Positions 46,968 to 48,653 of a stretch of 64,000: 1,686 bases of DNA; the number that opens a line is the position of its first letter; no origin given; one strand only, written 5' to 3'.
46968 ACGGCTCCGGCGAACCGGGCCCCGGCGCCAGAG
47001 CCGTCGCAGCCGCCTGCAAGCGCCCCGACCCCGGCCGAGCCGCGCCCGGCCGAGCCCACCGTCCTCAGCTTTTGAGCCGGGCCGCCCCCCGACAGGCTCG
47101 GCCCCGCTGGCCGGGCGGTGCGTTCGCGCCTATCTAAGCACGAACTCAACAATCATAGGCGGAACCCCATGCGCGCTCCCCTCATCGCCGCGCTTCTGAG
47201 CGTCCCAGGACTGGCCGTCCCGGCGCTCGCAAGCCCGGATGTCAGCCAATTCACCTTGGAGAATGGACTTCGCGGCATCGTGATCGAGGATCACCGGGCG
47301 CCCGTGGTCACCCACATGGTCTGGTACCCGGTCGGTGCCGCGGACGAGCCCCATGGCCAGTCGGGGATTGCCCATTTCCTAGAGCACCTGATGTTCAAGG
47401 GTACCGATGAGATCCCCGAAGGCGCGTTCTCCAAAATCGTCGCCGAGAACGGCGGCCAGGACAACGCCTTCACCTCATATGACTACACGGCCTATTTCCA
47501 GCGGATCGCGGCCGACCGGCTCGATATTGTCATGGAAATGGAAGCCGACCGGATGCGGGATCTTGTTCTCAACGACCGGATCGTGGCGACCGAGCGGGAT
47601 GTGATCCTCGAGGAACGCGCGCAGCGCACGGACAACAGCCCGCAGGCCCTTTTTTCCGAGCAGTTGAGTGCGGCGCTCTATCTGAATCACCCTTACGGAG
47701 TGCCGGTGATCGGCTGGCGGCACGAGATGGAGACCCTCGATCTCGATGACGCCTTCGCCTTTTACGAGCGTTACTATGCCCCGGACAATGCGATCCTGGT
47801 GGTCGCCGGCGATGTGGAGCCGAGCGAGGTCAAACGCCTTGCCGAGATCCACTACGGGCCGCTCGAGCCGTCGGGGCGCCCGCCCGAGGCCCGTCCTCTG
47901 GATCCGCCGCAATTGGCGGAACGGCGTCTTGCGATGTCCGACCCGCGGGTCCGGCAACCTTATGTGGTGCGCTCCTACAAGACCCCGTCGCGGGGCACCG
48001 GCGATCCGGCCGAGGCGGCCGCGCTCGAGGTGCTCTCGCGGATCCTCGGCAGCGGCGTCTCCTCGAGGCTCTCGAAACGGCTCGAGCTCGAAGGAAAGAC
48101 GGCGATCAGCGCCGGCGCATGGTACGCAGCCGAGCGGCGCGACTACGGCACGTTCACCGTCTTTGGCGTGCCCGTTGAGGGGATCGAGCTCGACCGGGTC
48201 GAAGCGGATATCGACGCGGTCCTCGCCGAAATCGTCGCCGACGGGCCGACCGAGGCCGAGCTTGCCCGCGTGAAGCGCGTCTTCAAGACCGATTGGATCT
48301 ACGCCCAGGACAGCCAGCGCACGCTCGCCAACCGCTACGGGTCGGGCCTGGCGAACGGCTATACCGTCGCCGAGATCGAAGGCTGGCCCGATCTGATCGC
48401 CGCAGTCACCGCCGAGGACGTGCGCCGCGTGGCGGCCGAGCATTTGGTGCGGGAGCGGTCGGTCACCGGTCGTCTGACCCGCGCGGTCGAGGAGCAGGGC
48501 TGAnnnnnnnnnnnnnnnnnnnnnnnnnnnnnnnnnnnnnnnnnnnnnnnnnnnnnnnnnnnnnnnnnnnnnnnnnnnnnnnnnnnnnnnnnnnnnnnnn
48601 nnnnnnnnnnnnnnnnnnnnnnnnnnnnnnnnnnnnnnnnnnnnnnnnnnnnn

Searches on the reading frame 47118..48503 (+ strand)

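Call 24: search_protein_families(library=ncbifam, proteins=[window:47118-48503:+])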
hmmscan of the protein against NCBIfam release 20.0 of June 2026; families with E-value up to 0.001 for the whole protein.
window:47118-48503:+ (461 aa): 4 families
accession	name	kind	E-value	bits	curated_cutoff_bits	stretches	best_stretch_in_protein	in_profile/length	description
NF047421.1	YfmH_fam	equivalog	7.3e-26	91.3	250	1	71-449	49-417/425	EF-P 5-aminopentanol modification-associated protein YfmH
NF011681.0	PRK15101.1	equivalog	2.1e-17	62.5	765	1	46-247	48-253/961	pitrilysin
TIGR02110.1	PQQ_syn_pqqF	equivalog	3e-16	59.4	320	1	44-268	2-226/697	pyrroloquinoline quinone biosynthesis protein PqqF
NF047422.1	YfmF_fam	equivalog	5.1e-15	55.3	285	1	152-441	120-400/412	EF-P 5-aminopentanol modification-associated protein YfmF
